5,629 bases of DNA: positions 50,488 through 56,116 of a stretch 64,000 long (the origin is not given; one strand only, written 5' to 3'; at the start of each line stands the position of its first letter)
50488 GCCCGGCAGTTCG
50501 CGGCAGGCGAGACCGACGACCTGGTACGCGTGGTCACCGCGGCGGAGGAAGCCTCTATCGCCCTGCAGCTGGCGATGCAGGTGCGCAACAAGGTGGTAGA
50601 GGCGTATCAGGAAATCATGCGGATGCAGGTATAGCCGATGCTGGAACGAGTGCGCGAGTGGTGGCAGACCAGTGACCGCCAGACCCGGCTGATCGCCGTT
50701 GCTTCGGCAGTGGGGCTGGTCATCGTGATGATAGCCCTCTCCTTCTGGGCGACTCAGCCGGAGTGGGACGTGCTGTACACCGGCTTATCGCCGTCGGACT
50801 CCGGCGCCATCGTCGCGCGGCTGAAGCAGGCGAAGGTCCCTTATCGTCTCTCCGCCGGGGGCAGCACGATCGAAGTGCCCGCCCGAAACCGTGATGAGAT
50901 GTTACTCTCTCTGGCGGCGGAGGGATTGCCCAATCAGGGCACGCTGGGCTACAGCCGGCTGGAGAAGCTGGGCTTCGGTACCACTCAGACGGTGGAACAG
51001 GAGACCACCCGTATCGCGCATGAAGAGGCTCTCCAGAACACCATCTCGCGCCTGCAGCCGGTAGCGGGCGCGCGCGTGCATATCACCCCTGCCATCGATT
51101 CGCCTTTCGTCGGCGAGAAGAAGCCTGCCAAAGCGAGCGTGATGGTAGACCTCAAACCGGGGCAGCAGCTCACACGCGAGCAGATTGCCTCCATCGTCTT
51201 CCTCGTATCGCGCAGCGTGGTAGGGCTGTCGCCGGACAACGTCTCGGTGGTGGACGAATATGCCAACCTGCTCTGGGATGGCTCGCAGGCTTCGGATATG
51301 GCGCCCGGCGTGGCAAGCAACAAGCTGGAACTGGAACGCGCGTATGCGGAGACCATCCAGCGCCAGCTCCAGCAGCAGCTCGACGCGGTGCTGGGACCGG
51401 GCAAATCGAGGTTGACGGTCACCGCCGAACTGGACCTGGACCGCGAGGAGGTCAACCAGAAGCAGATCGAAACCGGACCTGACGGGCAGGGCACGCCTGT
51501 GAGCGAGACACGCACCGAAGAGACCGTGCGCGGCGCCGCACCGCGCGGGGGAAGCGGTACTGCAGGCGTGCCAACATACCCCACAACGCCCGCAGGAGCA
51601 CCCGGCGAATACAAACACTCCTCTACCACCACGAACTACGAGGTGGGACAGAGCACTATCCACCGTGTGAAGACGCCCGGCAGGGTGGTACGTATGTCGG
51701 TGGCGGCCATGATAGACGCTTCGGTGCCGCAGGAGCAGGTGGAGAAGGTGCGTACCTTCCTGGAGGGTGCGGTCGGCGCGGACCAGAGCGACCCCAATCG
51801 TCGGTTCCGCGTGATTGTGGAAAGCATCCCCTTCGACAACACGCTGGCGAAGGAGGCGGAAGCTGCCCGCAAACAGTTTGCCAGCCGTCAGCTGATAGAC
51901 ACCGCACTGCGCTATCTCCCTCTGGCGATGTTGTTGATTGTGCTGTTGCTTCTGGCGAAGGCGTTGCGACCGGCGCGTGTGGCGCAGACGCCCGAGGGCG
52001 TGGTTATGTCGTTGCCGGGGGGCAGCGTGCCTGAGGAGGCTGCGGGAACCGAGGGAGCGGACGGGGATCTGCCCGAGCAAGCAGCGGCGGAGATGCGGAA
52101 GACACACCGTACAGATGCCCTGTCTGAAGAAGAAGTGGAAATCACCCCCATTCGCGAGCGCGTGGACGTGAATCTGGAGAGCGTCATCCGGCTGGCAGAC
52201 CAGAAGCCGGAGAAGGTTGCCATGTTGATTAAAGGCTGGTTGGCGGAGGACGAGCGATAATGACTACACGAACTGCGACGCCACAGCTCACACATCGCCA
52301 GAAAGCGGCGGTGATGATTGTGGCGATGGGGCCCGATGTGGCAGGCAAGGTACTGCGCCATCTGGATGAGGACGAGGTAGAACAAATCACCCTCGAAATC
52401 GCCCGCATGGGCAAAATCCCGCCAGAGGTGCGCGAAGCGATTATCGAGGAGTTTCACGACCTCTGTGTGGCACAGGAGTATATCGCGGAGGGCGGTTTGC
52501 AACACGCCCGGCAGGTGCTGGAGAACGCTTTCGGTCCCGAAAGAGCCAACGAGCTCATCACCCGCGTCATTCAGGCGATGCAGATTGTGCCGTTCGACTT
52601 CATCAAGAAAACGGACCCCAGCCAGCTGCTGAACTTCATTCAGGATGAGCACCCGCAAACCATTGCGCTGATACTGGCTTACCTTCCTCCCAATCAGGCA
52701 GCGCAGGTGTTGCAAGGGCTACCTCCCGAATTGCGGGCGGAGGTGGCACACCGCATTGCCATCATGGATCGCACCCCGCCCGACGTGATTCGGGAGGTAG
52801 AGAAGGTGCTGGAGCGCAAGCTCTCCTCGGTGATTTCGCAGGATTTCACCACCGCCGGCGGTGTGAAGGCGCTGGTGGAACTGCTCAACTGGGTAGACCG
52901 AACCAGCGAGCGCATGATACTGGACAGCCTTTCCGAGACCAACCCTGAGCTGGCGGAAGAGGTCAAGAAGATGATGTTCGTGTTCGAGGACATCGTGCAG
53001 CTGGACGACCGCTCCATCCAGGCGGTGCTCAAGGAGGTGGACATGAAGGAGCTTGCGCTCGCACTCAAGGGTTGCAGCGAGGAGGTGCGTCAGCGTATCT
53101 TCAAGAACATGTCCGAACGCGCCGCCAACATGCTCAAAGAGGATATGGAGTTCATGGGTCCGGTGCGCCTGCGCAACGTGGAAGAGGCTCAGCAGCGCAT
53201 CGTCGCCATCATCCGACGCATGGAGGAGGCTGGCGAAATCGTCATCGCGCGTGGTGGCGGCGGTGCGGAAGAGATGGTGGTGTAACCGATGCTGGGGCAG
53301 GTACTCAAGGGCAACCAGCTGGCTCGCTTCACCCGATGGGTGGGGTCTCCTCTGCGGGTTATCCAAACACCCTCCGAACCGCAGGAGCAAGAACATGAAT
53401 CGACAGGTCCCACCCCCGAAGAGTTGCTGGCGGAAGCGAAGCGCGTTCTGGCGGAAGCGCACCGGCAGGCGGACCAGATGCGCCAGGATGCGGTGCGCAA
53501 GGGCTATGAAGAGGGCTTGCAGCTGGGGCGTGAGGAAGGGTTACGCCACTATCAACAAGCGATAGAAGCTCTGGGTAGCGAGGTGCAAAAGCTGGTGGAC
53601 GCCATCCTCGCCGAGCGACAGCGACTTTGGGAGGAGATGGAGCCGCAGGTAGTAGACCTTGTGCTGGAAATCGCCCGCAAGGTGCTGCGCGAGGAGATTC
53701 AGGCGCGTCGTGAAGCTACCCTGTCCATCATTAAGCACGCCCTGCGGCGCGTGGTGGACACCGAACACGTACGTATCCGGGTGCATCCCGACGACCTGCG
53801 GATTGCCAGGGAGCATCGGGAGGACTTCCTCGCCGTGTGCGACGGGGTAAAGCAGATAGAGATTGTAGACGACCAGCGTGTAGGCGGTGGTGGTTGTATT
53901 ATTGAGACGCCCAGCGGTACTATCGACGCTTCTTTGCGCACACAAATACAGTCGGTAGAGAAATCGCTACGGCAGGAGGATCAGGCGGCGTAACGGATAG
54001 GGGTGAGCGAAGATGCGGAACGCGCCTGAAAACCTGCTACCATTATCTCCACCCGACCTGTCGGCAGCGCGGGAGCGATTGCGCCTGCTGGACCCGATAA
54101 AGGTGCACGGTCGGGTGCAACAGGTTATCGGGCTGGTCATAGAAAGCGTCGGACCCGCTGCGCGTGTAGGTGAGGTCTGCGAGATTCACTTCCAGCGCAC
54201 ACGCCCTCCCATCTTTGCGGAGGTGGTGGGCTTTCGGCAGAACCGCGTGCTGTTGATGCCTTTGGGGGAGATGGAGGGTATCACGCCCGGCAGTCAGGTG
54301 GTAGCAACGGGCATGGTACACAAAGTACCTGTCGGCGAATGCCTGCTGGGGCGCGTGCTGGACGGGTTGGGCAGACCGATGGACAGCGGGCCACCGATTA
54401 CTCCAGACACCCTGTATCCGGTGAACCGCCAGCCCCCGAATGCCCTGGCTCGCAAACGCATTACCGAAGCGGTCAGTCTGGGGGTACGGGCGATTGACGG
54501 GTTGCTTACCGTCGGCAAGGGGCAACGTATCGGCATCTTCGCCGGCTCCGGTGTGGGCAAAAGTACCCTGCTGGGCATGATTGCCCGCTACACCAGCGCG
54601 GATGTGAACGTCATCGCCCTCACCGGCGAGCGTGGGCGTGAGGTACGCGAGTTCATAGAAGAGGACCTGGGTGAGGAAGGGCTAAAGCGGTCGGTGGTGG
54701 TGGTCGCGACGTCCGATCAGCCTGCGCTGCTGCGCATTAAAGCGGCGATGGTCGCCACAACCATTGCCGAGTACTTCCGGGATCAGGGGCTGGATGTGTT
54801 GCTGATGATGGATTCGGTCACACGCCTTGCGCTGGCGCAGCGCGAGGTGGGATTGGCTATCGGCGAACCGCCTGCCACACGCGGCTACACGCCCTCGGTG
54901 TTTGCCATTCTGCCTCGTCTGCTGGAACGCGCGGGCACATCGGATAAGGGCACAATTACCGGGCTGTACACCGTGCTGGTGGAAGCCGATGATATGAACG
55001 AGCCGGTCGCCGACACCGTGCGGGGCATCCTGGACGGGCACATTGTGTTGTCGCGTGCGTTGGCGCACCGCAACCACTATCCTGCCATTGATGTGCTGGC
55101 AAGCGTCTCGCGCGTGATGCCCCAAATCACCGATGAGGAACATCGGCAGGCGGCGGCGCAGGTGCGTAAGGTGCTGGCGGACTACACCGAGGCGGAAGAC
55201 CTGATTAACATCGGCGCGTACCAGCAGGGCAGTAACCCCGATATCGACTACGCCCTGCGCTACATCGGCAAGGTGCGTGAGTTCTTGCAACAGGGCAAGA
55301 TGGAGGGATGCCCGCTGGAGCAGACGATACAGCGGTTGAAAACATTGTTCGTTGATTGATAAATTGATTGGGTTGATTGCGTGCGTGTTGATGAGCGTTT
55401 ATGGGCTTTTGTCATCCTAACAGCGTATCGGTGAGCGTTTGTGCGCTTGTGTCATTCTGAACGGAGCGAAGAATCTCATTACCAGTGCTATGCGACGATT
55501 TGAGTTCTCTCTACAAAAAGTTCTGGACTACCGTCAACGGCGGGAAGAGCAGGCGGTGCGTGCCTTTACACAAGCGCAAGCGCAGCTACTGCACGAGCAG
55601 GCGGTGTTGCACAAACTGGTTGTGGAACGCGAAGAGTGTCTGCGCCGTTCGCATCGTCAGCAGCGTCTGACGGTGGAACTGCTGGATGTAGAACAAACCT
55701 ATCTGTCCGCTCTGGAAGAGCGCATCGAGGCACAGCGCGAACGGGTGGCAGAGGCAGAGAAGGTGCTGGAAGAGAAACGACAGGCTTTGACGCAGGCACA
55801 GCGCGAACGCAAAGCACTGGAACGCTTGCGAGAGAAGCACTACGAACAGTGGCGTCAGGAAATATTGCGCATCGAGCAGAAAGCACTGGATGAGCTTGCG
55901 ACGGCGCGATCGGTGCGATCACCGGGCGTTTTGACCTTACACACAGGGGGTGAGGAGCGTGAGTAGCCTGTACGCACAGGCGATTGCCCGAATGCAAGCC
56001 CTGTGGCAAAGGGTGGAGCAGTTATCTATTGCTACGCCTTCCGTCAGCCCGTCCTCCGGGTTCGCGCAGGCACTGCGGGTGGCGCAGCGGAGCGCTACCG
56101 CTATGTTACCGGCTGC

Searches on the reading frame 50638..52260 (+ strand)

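Call 86: search_protein_families(library=pfam, proteins=[window:50638-52260:+], max_evalue=0.00001)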
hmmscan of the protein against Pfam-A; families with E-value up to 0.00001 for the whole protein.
window:50638-52260:+ (540 aa): 2 families
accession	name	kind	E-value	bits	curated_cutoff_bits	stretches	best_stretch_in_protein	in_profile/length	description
PF01514.23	YscJ_FliF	-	2e-53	181.3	24.4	1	39-212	2-177/179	Secretory protein of YscJ/FliF family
PF08345.17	YscJ_FliF_C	-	5.5e-26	92.2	23.8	1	248-399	1-147/147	Flagellar M-ring protein C-terminal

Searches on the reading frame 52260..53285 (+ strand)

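Call 86: search_protein_families(library=pfam, proteins=[window:52260-53285:+], max_evalue=0.00001)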
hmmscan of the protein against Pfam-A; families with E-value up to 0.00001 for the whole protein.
window:52260-53285:+ (341 aa): 4 families
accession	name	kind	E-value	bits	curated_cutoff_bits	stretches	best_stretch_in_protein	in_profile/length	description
PF01706.21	FliG_C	-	1.7e-52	176.6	23.3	1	223-329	2-108/108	FliG C-terminal domain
PF14842.11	FliG_N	-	1.9e-44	151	25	2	9-112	1-104/104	FliG N-terminal domain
PF14841.11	FliG_M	-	4.9e-42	142.5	25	2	120-194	1-75/76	FliG middle domain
PF03448.22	MgtE_N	-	3.1e-10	41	25.9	0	119-164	38-83/102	MgtE intracellular N domain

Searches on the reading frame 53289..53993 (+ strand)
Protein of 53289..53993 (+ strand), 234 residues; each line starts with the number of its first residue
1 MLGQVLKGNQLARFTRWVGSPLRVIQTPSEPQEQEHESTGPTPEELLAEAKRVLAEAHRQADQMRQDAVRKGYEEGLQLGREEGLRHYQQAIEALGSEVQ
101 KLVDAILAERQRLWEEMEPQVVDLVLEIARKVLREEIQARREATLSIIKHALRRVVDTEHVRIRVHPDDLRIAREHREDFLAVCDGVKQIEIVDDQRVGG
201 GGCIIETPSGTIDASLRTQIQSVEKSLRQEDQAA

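Call 86: search_protein_families(library=pfam, proteins=[window:53289-53993:+], max_evalue=0.00001)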
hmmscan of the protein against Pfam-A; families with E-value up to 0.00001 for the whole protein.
window:53289-53993:+ (234 aa): 1 family
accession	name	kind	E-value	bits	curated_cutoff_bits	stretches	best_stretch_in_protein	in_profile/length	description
PF02108.21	FliH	-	2.3e-29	102.4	24.1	1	97-222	5-127/128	Flagellar assembly protein FliH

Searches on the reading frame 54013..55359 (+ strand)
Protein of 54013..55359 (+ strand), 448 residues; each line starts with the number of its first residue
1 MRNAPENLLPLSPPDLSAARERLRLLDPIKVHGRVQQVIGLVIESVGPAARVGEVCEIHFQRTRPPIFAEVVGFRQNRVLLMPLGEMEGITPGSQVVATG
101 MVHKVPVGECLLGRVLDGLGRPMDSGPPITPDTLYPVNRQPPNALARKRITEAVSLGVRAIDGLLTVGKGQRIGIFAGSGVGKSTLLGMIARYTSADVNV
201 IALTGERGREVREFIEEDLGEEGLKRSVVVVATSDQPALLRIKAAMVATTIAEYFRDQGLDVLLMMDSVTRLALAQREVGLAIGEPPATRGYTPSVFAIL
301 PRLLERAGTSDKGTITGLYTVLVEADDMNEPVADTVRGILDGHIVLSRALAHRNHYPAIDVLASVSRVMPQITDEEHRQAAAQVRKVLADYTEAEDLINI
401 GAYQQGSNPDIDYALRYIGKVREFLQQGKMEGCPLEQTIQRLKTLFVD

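Call 86: search_protein_families(library=pfam, proteins=[window:54013-55359:+], max_evalue=0.00001)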
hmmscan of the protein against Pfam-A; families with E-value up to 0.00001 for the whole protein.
window:54013-55359:+ (448 aa): 3 families
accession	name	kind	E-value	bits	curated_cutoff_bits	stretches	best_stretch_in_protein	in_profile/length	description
PF00006.31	ATP-synt_ab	-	5.3e-92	307.7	29.5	1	157-366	1-213/213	ATP synthase alpha/beta family, nucleotide-binding domain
PF18269.6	T3SS_ATPase_C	-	6e-27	93.8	22.7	1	373-443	1-71/72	T3SS EscN ATPase C-terminal domain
PF02874.29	ATP-synt_ab_N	-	7.7e-11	42.8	20.9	1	35-100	1-69/69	ATP synthase alpha/beta family, beta-barrel domain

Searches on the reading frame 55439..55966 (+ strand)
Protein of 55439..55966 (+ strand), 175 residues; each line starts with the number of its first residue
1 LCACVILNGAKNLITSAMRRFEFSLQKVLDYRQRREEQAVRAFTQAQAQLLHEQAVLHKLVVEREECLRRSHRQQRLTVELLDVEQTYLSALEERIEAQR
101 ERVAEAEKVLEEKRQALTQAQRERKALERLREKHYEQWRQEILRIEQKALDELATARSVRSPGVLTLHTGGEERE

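Call 3: search_protein_families(library=pfam, proteins=[window:55439-55966:+], max_evalue=0.01)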
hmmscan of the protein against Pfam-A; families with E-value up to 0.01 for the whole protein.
window:55439-55966:+ (175 aa): 2 families
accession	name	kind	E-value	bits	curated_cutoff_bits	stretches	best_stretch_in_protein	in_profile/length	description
PF02050.21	FliJ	-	5.2e-18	65.9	28.4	1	37-156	1-121/123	Flagellar FliJ protein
PF16789.10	YscO-like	-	8.8e-10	39.3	27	2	86-154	83-151/161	YscO-like protein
